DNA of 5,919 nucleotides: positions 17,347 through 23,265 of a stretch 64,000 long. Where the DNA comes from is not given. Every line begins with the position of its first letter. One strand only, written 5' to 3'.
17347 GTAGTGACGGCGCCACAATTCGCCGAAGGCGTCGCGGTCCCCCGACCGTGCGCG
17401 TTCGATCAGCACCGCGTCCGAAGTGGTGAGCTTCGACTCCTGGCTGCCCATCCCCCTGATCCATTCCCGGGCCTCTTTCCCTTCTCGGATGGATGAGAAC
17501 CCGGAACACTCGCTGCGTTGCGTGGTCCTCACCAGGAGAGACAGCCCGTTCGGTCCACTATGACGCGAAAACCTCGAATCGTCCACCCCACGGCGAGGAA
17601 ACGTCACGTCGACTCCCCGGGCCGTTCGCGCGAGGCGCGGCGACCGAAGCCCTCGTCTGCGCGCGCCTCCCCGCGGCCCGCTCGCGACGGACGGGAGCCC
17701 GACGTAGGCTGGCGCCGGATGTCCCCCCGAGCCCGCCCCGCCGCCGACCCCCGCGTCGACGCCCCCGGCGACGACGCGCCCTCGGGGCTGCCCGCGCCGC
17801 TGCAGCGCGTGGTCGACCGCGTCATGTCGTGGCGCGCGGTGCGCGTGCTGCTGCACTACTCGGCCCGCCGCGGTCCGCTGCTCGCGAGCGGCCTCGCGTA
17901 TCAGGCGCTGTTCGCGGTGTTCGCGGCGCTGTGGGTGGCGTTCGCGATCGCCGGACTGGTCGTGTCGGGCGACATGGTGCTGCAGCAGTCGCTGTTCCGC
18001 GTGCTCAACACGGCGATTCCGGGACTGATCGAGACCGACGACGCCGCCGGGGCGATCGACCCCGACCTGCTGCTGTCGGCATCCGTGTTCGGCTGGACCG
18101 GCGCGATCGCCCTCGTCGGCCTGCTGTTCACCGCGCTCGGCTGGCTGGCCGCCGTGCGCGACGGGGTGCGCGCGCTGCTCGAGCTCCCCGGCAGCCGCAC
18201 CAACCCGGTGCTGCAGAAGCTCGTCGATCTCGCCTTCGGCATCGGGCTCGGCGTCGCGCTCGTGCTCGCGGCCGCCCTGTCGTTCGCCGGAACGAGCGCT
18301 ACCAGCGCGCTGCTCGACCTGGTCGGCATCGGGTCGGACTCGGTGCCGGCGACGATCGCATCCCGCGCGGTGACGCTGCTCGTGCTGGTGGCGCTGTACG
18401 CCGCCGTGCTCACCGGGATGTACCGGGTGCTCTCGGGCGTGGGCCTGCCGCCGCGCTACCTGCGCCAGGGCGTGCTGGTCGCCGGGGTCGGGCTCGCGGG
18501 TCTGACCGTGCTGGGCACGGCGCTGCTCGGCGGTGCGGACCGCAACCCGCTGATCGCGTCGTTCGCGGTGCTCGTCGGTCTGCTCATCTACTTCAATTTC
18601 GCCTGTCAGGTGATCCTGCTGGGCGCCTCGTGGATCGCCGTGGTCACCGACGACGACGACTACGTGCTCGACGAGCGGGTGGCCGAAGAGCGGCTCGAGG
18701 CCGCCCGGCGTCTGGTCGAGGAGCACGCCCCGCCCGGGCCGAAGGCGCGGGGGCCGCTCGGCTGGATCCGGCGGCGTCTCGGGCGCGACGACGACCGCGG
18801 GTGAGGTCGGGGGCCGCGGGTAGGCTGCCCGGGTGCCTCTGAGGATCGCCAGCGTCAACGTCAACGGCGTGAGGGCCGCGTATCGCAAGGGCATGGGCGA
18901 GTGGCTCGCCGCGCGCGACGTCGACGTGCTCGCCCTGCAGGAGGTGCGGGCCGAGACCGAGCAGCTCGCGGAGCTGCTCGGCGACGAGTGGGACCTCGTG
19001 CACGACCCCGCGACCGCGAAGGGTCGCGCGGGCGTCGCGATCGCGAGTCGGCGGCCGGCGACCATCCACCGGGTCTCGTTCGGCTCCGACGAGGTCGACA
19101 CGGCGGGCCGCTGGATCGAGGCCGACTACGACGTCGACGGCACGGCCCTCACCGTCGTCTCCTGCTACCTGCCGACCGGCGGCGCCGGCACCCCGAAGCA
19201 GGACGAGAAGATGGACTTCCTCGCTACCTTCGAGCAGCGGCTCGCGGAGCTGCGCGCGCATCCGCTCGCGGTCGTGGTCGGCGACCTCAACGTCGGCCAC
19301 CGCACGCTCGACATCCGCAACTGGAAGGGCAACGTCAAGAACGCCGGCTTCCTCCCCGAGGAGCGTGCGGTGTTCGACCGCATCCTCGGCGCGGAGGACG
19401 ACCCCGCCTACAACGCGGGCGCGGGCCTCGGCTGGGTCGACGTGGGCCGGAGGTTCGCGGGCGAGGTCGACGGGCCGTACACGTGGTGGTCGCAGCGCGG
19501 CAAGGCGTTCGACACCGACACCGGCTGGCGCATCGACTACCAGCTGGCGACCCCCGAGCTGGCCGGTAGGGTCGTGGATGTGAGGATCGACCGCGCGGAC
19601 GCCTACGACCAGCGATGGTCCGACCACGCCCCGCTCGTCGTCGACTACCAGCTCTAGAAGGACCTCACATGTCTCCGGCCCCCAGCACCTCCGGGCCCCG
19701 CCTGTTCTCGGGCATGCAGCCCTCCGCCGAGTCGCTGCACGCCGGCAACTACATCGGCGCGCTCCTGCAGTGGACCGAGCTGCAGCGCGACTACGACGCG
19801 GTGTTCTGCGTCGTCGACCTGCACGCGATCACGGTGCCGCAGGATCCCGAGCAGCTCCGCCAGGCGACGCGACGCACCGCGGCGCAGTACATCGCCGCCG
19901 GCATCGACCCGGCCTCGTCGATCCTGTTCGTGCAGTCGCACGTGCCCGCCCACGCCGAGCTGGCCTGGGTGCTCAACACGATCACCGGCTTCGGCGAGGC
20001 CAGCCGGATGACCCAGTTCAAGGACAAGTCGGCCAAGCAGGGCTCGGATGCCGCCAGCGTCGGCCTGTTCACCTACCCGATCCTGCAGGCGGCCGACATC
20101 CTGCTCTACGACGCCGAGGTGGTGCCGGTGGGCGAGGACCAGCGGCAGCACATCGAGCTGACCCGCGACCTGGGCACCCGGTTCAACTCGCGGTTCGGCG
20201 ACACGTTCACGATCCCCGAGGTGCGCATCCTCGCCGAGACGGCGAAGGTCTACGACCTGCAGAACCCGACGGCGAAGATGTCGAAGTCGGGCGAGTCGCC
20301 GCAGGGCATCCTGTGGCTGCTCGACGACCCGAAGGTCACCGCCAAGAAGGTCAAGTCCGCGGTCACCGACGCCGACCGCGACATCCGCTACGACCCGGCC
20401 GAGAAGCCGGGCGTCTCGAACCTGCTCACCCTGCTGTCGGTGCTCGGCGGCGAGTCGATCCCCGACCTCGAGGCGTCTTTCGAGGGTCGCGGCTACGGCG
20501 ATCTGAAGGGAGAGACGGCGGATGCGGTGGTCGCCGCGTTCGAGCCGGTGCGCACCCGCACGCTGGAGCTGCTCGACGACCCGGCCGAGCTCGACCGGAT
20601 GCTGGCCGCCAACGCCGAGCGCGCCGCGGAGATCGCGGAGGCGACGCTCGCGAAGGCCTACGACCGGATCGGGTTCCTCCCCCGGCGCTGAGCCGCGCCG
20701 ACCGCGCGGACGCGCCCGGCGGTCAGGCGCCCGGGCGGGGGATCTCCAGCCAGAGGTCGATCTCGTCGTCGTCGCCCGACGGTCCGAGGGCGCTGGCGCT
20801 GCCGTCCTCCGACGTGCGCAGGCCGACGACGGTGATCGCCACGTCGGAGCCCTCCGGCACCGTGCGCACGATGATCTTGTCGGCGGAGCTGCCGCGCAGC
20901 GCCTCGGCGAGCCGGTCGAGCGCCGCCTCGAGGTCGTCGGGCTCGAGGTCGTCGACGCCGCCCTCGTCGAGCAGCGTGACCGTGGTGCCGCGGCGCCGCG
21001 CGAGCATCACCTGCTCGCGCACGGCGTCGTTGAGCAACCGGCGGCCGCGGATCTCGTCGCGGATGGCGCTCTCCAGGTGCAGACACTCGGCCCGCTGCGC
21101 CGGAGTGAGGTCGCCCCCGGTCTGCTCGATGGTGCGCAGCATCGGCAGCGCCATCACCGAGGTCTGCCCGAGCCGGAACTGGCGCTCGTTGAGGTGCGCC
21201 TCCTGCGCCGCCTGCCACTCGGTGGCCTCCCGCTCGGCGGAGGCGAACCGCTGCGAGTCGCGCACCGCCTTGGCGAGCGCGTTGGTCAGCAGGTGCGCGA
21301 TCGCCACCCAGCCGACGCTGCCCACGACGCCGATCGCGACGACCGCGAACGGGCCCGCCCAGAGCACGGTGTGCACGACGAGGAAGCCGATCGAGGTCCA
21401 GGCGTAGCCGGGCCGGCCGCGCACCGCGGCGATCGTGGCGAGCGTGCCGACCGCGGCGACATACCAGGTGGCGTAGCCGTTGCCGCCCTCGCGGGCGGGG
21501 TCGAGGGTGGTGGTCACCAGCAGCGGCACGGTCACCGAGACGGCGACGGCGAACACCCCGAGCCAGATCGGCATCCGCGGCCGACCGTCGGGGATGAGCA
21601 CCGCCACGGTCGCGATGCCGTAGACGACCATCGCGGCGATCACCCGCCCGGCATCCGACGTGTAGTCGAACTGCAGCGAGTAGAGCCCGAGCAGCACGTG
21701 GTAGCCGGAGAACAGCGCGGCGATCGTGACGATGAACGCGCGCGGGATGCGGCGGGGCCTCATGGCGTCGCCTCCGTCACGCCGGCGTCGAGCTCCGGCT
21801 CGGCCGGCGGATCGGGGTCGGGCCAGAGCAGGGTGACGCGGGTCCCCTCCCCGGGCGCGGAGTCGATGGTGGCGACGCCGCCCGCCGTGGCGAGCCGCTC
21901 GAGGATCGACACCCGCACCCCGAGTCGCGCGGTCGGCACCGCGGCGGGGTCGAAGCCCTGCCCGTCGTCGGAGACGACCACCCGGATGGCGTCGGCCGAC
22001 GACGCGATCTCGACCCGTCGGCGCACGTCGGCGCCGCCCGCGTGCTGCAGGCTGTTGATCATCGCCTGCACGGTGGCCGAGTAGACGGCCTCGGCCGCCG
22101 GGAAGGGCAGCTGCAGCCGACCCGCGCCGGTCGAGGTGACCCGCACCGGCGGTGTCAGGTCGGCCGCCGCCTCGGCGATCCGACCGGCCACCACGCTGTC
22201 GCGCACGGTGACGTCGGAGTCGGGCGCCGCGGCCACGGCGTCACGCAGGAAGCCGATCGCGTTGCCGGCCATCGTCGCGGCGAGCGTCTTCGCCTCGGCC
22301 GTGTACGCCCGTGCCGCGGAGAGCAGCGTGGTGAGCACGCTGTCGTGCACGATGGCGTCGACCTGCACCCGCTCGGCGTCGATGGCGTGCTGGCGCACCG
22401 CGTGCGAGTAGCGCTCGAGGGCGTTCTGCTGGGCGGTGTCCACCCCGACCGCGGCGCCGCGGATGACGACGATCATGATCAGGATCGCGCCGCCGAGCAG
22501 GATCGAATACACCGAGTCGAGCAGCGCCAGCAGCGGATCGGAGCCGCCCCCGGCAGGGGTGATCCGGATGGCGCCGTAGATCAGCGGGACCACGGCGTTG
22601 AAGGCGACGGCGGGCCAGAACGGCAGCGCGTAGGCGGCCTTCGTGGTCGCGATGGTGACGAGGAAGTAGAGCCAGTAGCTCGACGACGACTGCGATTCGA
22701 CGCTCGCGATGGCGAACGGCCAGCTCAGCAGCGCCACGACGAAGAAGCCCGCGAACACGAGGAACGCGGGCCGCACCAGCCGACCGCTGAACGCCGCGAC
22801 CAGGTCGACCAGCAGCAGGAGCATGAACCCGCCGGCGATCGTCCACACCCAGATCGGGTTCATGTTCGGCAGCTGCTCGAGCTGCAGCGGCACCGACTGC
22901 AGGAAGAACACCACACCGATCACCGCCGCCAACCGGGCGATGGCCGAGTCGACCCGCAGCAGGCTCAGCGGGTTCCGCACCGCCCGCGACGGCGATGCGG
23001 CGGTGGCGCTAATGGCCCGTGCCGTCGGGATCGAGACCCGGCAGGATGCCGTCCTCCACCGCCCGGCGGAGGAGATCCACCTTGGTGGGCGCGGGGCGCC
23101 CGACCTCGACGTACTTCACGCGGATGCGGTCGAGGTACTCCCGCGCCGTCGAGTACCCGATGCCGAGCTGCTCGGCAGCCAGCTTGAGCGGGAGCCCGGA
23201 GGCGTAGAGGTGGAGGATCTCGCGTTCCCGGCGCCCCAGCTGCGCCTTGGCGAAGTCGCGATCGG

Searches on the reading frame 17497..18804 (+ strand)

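Call 26: search_protein_families(library=pfam, proteins=[window:17497-18804:+], max_evalue=0.001)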
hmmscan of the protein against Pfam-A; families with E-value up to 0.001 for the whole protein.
window:17497-18804:+ (435 aa): 1 family
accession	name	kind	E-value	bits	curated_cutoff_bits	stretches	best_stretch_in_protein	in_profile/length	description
PF03631.20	Virul_fac_BrkB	-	1.3e-29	104.1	33.7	1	124-384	3-256/259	Virulence factor BrkB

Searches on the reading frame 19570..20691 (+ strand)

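Call 16: search_protein_families(library=pfam, proteins=[window:19570-20691:+], max_evalue=0.001)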
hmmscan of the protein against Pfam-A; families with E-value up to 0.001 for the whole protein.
window:19570-20691:+ (373 aa): 1 family
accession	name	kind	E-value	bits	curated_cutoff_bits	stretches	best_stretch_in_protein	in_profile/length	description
PF00579.31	tRNA-synt_1b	-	3.7e-77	260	21.1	1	43-325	6-292/292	tRNA synthetases class I (W and Y)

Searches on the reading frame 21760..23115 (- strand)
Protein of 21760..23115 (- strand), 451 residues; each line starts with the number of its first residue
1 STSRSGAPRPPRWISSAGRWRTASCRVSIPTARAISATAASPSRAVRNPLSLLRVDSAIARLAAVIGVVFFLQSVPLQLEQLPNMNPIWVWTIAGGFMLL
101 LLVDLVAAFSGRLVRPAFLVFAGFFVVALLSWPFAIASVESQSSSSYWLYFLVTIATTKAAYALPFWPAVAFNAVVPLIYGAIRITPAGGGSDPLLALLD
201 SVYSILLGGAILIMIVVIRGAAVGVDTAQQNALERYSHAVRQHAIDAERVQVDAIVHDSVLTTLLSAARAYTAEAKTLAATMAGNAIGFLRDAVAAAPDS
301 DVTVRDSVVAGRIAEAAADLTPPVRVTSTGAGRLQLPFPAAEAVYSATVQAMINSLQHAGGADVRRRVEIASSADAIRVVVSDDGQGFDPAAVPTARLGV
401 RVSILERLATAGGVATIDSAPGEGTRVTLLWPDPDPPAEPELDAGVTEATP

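Call 16: search_protein_families(library=pfam, proteins=[window:21760-23115:-], max_evalue=0.001)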
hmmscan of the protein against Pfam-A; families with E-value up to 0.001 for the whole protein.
window:21760-23115:- (451 aa): 2 families
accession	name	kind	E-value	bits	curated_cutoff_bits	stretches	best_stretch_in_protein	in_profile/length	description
PF02518.31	HATPase_c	-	5.1e-09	37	26.4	1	346-433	8-109/111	Histidine kinase-, DNA gyrase B-, and HSP90-like ATPase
PF13581.12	HATPase_c_2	-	3.1e-05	24.4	27.4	1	331-397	19-88/127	Histidine kinase-like ATPase domain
